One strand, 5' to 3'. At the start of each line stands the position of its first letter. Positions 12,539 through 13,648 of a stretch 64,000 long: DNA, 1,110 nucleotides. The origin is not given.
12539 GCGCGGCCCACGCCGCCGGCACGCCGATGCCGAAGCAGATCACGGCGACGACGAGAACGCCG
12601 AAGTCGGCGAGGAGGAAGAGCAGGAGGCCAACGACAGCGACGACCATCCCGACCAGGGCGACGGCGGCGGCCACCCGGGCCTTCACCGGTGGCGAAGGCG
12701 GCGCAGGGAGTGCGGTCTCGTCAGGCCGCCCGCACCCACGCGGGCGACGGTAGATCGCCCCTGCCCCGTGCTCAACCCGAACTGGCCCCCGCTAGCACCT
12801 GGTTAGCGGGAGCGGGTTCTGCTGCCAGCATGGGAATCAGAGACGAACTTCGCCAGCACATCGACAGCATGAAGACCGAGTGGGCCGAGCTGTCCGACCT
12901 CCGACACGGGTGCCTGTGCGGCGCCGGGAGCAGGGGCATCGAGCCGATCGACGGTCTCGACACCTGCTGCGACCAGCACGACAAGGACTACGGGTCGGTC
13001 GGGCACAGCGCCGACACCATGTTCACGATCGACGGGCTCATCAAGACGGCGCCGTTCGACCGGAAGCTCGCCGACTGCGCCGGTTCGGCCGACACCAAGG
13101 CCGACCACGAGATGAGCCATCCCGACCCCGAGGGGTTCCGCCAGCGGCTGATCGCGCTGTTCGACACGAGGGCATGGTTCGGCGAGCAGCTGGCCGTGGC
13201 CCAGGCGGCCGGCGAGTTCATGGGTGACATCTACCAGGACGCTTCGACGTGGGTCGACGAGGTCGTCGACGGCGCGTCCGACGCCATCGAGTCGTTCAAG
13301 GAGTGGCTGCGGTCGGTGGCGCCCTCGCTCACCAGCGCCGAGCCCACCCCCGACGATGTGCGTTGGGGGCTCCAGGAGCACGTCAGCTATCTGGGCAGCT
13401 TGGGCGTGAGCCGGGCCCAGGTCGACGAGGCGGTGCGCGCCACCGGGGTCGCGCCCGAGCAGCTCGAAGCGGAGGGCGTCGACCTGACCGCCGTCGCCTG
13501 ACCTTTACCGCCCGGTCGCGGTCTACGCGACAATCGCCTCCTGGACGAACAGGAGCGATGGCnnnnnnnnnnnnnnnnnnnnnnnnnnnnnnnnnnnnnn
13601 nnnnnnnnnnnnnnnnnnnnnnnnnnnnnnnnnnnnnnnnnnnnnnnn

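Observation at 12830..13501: Bacterial protein with a near-canonical eukaryote-type secreted phospholipase A2 active site and no signal peptide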

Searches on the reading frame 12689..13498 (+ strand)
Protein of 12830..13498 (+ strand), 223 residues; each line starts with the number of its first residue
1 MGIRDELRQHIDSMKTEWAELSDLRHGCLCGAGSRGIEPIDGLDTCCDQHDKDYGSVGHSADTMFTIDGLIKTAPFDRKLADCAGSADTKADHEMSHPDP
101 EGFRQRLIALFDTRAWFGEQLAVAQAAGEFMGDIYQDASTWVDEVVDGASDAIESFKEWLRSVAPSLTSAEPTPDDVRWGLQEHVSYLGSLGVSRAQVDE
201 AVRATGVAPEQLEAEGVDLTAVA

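Call 3: search_protein_families(library=pfam, proteins=[window:12830-13498:+, window:12689-13498:+], max_evalue=10)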
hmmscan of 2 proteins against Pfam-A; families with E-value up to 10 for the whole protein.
window:12830-13498:+ (223 aa): 1 family
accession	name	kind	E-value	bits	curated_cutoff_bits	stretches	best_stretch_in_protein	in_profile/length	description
PF00068.24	Phospholip_A2_1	-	1.3e-07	32.6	32.1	1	7-59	4-55/110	Phospholipase A2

window:12689-13498:+ (270 aa): 2 families
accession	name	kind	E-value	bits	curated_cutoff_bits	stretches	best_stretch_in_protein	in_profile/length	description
PF00068.24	Phospholip_A2_1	-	1.8e-07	32.1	32.1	1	54-106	4-55/110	Phospholipase A2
PF24430.1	DUF7553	-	0.14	13.2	27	1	31-63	5-37/85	Family of unknown function (DUF7553)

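Call 4: search_protein_families(library=ncbifam, proteins=[window:12830-13498:+], max_evalue=10)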
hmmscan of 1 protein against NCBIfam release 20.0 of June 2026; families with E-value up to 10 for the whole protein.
window:12830-13498:+ (223 aa): 0 families

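Call 5: search_solved_structures(query=window:12830-13498:+, max_evalue=10, show_alignments=3)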
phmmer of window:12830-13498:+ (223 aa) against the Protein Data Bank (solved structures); distinct sequences matched with E-value up to 10: 140 (the best 60 are shown).
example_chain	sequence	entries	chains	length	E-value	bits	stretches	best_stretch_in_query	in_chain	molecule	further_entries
1bun_A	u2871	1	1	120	1.1e-06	32.1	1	9-57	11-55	BETA2-BUNGAROTOXIN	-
4h0s_A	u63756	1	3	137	6.8e-06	29.5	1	6-58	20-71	Basic phospholipase A2 homolog CTs-R6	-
1mh2_A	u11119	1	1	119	2e-05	28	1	15-58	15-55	PHOSPHOLIPASE A2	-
3gci_A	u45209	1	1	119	2.7e-05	27.5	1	16-57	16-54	Phospholipase A2 isoform 3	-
1ln8_A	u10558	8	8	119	3.5e-05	27.1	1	16-57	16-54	Phospholipase A2 | Phospholipase A2 isoform 3 | Acidic phospholipase A2 3 (Fragment)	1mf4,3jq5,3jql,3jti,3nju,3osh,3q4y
1t37_A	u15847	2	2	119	3.6e-05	27.1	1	16-57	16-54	Phospholipase A2 isoform 3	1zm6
1hn4_A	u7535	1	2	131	0.00011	25.5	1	25-69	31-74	PROPHOSPHOLIPASE A2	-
1fx9_A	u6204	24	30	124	0.00011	25.5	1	25-69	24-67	PHOSPHOLIPASE A2, MAJOR ISOENZYME | PHOSPHOLIPASE A2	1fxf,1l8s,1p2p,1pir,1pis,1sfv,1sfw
1s6b_A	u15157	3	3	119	0.00012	25.4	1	15-58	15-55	Phospholipase A2 isoform 1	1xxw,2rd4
3vc0_A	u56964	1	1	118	0.00014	25.2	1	21-57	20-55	Phospholipase A2 homolog, taipoxin beta chain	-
1oxr_A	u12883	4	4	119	0.0002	24.7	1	17-57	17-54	Phospholipase A2 isoform 3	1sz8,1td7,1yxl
3vbz_A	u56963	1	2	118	0.00023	24.5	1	21-57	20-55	Phospholipase A2 homolog, taipoxin beta chain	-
1gp7_A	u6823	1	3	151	0.00025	24.3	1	18-57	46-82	PHOSPHOLIPASE A2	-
6q42_A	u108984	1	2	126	0.0003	24.1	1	25-89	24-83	Phospholipase A2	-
1umv_X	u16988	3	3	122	0.00032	24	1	17-58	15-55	HYPOTENSIVE PHOSPHOLIPASE A2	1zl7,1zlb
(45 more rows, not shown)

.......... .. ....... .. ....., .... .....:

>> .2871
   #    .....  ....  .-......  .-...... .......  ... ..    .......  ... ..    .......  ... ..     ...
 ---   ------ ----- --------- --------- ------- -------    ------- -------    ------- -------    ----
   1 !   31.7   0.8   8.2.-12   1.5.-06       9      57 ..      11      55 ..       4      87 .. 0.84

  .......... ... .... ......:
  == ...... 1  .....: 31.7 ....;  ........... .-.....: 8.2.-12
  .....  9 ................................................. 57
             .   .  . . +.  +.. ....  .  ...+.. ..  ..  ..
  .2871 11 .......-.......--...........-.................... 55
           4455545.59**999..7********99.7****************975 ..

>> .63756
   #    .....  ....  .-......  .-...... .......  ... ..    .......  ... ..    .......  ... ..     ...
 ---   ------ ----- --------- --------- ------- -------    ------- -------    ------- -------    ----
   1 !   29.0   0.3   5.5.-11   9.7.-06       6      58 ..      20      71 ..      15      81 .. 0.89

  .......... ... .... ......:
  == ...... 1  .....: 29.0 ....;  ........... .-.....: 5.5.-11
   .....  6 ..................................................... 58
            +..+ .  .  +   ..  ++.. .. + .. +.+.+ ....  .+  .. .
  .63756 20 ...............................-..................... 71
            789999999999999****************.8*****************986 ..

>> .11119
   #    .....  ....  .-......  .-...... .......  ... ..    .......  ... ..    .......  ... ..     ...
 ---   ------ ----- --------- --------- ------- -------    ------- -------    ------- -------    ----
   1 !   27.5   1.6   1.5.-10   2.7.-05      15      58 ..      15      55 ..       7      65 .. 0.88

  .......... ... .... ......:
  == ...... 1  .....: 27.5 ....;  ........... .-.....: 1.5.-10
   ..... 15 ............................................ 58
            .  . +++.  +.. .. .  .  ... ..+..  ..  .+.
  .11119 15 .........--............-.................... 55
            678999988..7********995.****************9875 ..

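Call 6: find_homologous_proteins(query=window:12830-13498:+, max_evalue=0.001)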
Query window:12830-13498:+ (223 aa): 8 proteins with E <= 0.001 among 716 candidates.
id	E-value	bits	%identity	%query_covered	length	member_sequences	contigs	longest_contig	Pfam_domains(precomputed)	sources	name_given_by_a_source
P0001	2.4e-137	474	100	94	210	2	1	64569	PF00068.25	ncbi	ncbi:MAG: hypothetical protein ACRD0A_16085 [Acidimicrobiales bacterium]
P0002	2.2e-90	321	65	100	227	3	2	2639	PF00068.25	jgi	jgi:hypothetical protein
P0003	6.7e-80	286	62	100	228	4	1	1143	PF00068.25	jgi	jgi:hypothetical protein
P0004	1.7e-77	278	60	100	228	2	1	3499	PF00068.25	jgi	jgi:Phospholipase A2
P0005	3.2e-72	261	58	100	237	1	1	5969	-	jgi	jgi:hypothetical protein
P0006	1.3e-70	256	57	100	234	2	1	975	-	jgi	jgi:hypothetical protein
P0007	1.1e-67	246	56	100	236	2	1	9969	-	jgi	jgi:hypothetical protein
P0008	1.9e-46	177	50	75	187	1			PF00068.25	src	-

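Call 11: find_encoding_contigs(protein=P0001, flank=10000, max_places=3)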
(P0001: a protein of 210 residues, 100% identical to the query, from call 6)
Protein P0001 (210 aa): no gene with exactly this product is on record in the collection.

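Call 12: find_encoding_contigs(protein=P0007, flank=10000, max_places=3)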
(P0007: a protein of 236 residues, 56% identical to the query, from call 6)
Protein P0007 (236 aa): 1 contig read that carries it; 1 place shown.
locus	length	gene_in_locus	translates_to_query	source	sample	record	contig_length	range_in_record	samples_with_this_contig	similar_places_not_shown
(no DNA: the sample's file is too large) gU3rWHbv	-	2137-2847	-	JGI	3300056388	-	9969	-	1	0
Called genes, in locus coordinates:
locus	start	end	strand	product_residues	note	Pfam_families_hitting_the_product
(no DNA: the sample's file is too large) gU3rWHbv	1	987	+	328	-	?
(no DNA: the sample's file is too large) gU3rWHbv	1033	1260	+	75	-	-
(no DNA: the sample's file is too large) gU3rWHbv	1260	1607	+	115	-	PF02452:PemK_toxin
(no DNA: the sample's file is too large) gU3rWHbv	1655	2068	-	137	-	PF07366:SnoaL, PF14534:DUF4440 (faint), PF12680:SnoaL_2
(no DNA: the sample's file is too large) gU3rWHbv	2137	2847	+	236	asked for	-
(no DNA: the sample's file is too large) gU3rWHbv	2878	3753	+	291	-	PF01370:Epimerase, PF05368:NmrA, PF13460:NAD_binding_10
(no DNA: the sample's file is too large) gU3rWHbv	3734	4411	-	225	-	-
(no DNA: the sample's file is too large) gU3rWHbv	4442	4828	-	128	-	PF01850:PIN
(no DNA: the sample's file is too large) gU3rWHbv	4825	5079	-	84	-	PF02604:PhdYeFM_antitox (weak)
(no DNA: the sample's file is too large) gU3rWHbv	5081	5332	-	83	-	-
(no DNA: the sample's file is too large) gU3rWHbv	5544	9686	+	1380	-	PF23759:GBD_T9SS_assoc (faint), PF02494:HYR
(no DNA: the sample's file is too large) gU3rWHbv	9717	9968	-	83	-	?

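Call 13: find_encoding_contigs(protein=P0005, flank=10000, max_places=3)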
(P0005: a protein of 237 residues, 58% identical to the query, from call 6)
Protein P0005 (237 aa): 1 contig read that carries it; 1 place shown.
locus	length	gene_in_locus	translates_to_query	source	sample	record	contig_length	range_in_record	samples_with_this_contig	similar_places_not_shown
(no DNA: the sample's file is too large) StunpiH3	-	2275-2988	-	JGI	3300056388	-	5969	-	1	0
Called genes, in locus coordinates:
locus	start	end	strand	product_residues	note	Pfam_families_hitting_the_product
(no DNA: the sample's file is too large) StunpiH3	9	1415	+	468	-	-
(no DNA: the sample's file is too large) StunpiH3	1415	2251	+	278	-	PF00805:Pentapeptide, PF13576:Pentapeptide_3 (faint), PF00805:Pentapeptide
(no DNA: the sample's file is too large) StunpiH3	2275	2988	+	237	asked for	-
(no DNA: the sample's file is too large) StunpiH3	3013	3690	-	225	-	-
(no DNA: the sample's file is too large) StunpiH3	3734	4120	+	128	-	PF07366:SnoaL, PF14534:DUF4440 (weak), PF12680:SnoaL_2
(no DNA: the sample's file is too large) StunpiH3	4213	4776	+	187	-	PF04472:SepF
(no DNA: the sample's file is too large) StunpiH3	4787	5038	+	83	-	PF02325:CCB3_YggT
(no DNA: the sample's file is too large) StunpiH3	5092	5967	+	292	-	?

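Call 19: predict_structure(alignment_id=A1)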
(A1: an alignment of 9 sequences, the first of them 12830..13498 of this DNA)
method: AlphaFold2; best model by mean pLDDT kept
length: 223 residues; sequences in the alignment: 9
mean_pLDDT: 81.4   pTM: 0.67
mean pLDDT of the five models: 81.4, 73.1, 70.7, 69.5, 68.3
residues with pLDDT >= 90: 51; 70-90: 139; 50-70: 30; < 50: 3
segments of 3 or more residues with pLDDT < 50: 1-3
pLDDT, mean of each block of 10 residues (from residue 1): 62 87 77 71 91 90 90 95 93 82 92 90 73 79 72 86 80 81 80 77 83 69 55
secondary structure, 60 per line:
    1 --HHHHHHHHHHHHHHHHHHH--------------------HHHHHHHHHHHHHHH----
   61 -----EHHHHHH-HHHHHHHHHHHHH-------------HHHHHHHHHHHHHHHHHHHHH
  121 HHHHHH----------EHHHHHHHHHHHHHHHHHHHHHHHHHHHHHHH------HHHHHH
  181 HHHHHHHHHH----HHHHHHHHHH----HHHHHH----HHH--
elements in order: H3-21 H42-56 H67-72 H74-86 H100-126 H138-168 H175-190 H195-204 H209-214

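Call 21: search_protein_representatives(alignment_id=A1)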
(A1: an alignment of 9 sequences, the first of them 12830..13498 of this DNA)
Query: 9 sequences, 226 profile positions. Proteins with E-value up to 0.001 (for the whole library): 129; up to 1e-10: 29; up to 1e-30: 5. The best 129 are listed.
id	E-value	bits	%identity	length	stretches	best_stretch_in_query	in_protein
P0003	3.2e-119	413.2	-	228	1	1-226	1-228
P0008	1.0e-83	297.0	-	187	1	1-170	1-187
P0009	2.4e-47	178.1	-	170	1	63-217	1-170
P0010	1.8e-40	155.6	-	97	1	130-226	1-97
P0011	7.0e-37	143.8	-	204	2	16-123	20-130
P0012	2.6e-29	119.1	-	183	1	22-126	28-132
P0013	2.7e-24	102.7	-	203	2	12-92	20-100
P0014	6.1e-24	101.5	-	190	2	6-104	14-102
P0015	8.9e-21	91.2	-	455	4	19-56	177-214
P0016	1.9e-20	90.1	-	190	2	5-163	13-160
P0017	3.9e-17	79.3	-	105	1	23-98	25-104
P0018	2.6e-16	76.5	-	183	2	24-90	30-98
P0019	1.5e-15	74.1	-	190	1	23-127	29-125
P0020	3.7e-14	69.5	-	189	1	2-123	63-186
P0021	7.6e-14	68.5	-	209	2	11-119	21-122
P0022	4.1e-13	66.1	-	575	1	22-117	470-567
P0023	1.4e-12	64.4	-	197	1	7-83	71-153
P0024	2.3e-12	63.6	-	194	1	15-120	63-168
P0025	3.3e-12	63.1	-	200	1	8-121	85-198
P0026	3.6e-12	63.0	-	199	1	20-124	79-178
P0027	4.3e-12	62.8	-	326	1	23-116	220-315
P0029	4.8e-12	62.6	-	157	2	16-122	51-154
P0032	3.0e-11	60.0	-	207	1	20-118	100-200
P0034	3.1e-11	59.9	-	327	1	19-86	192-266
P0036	1.2e-10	58.0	-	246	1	19-86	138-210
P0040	4.0e-10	56.3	-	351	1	2-118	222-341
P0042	1.7e-09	54.3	-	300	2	26-125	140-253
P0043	2.2e-09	53.9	-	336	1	9-120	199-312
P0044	2.6e-09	53.6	-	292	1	17-89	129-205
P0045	3.1e-09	53.4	-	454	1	9-150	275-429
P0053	1.3e-08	51.3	-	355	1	6-116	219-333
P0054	1.5e-08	51.1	-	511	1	12-115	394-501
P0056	1.7e-08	51.0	-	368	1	23-120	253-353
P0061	4.9e-08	49.5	-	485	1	21-89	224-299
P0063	8.2e-08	48.8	-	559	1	26-162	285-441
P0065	1.1e-07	48.4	-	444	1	19-114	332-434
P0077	1.7e-06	44.5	-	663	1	26-162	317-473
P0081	2.0e-06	44.2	-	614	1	26-164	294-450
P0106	2.6e-04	37.3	-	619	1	25-155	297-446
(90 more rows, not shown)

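Call 23: fold_search(model_id=the predicted structure, library=pdb)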
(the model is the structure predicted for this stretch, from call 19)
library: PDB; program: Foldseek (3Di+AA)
matches with E <= 10: 116; with E <= 0.001: 0
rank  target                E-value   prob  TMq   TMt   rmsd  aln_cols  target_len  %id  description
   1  2wg7_A                2.6e-01  0.99  0.30  0.52   3.7       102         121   20  Structure of Oryza Sativa (Rice) PLA2 (released 2009-06-02)
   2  2wg7_B                5.1e-01  0.98  0.30  0.53   3.1        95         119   20  Structure of Oryza Sativa (Rice) PLA2 (released 2009-06-02)
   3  5ze6_A                1.2e+00  0.11  0.20  0.15  19.7       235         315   13  CRYSTAL STRUCTURE OF OCTAPRENYL PYROPHOSPHATE SYNTHASE FROM ESCHERICHIA COLI WITH BPH-981 (released 2019-02-27)
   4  3mzv_B                1.3e+00  0.09  0.19  0.14  19.5       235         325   11  Crystal structure of a decaprenyl diphosphate synthase from Rhodobacter capsulatus (released 2010-06-09)
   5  3wjn_B                1.3e+00  0.07  0.17  0.14  19.8       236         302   14  Crystal structure of Octaprenyl Pyrophosphate synthase from Escherichia coli with farnesyl S-thiol-pyrophosphate (FSPP (released 2014-06-18)
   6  6xf1_C                1.7e+00  0.07  0.17  0.17  18.2       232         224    9  Nesprin-2G(aa1425-1649)-FHOD1(aa1-339) complex, H. sapiens (released 2021-02-03)
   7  5zlf_A                1.7e+00  0.07  0.17  0.14  18.7       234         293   12  CRYSTAL STRUCTURE OF OCTAPRENYL PYROPHOSPHATE SYNTHASE FROM ESCHERICHIA COLI WITH ligand BPH-629 (released 2019-03-27)
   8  1wmw_A                1.8e+00  0.05  0.17  0.13  19.9       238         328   12  Crystal structure of geranulgeranyl diphosphate synthase from Thermus thermophilus (released 2005-07-21)
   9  4etr_A                2.2e+00  0.08  0.16  0.26  16.9       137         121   12  X-ray structure of PA2169 from Pseudomonas aeruginosa (released 2013-01-09)
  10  4jyx_B                2.4e+00  0.06  0.18  0.14  19.9       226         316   12  Crystal structure of polyprenyl synthase PATL_3739 (TARGET EFI-509195) FROM PSEUDOALTEROMONAS ATLANTICA, COMPLEX WITH  (released 2013-04-10)
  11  3wjo_B                2.4e+00  0.04  0.16  0.12  20.2       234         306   12  Crystal structure of Octaprenyl Pyrophosphate synthase from Escherichia coli with isopentenyl pyrophosphate (IPP) (released 2014-06-18)
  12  4jxn                  2.5e+00  0.05  0.16  0.13  19.6       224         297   13  CRYSTAL STRUCTURE OF POLYPRENYL SYNTHASE ISP_B (TARGET EFI-509198) FROM Roseobacter denitrificans (released 2013-05-01)
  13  8soi_C                2.9e+00  0.05  0.18  0.19  22.1       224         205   12  Structure of human ULK1 complex core (2:1:1 stoichiometry) (released 2023-06-21)
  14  4jyx_H                3.1e+00  0.04  0.18  0.14  20.1       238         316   11  Crystal structure of polyprenyl synthase PATL_3739 (TARGET EFI-509195) FROM PSEUDOALTEROMONAS ATLANTICA, COMPLEX WITH  (released 2013-04-10)
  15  5fig_B                3.4e+00  0.11  0.18  0.32  10.2       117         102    9  APO-CSP3 (COPPER STORAGE PROTEIN 3) FROM BACILLUS SUBTILIS (released 2016-10-12)
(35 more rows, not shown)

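Call 28: search_protein_families(library=pfam, proteins=[P0022, P0027, P0034, P0040, P0045, P0054, P0063, P0065, P0061, P0032], max_evalue=0.01)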
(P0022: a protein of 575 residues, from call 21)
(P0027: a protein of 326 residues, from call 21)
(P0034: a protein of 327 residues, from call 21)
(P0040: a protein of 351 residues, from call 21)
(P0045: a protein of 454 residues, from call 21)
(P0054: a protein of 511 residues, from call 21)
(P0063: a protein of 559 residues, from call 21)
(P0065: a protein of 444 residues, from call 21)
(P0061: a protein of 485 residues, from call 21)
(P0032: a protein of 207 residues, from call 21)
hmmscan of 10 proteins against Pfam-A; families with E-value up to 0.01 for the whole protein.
P0022 (575 aa): 1 family
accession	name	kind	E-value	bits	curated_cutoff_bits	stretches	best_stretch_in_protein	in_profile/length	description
PF00068.24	Phospholip_A2_1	-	8.3e-06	26.7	32.1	1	470-506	19-54/110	Phospholipase A2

P0027 (326 aa): 1 family
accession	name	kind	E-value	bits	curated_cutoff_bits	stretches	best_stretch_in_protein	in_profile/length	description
PF00068.24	Phospholip_A2_1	-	1.1e-05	26.4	32.1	1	216-256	16-55/110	Phospholipase A2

P0034 (327 aa): 2 families
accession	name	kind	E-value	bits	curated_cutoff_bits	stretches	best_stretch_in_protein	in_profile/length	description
PF13699.11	eCIS_core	-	8.4e-21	74.4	22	1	79-154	2-78/79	eCIS core domain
PF00068.24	Phospholip_A2_1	-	3.4e-09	37.6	32.1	1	191-233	15-56/110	Phospholipase A2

P0040 (351 aa): 2 families
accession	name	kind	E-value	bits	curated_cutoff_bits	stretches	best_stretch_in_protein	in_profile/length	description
PF13699.11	eCIS_core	-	8e-27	93.7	22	1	88-165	1-77/79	eCIS core domain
PF00068.24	Phospholip_A2_1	-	1e-06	29.7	32.1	1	237-274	17-53/110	Phospholipase A2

P0045 (454 aa): 4 families
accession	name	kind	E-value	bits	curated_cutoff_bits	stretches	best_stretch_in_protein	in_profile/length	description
PF13699.11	eCIS_core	-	2.7e-30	104.8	22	1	133-209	1-77/79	eCIS core domain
PF08017.16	Fibrinogen_BP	-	0.00065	18.6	50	1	76-122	115-289/425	Fibrinogen binding protein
PF08398.15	Phospholip_A2_4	-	0.0021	18.8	23.9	0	285-329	3-40/80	Phospholipase A2-like domain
PF05826.17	Phospholip_A2_2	-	0.0046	17.5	22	0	292-364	6-76/97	Phospholipase A2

P0054 (511 aa): 1 family
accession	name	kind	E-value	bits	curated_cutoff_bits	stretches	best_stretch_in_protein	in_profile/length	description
PF00068.24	Phospholip_A2_1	-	6.6e-07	30.3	32.1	1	401-441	16-55/110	Phospholipase A2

P0063 (559 aa): 1 family
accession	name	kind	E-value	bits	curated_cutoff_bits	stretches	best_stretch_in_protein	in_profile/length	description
PF13699.11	eCIS_core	-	3.7e-32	110.8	22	1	102-178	1-77/79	eCIS core domain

P0065 (444 aa): 2 families
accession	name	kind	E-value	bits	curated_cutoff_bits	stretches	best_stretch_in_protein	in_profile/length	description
PF13699.11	eCIS_core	-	1.2e-30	105.9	22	1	109-185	2-78/79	eCIS core domain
PF00068.24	Phospholip_A2_1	-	2.8e-06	28.3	32.1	1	332-370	16-53/110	Phospholipase A2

P0061 (485 aa): 3 families
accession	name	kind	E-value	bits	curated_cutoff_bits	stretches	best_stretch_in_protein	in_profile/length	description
PF13699.11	eCIS_core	-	8.6e-26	90.4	22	1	68-145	1-78/79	eCIS core domain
PF00068.24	Phospholip_A2_1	-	2.7e-07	31.5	32.1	1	223-262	17-55/110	Phospholipase A2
PF05826.17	Phospholip_A2_2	-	0.0013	19.3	22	1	231-297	6-74/97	Phospholipase A2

P0032 (207 aa): 3 families
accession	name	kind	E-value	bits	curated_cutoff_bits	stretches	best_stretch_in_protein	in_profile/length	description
PF01471.23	PG_binding_1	-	2.4e-12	47.3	23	1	2-36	23-57/57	Putative peptidoglycan binding domain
PF00068.24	Phospholip_A2_1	-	5.3e-08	33.8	32.1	1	99-133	16-49/110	Phospholipase A2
PF09374.15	PG_binding_3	-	0.0002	21.9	24.6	0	20-42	15-37/76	Predicted Peptidoglycan domain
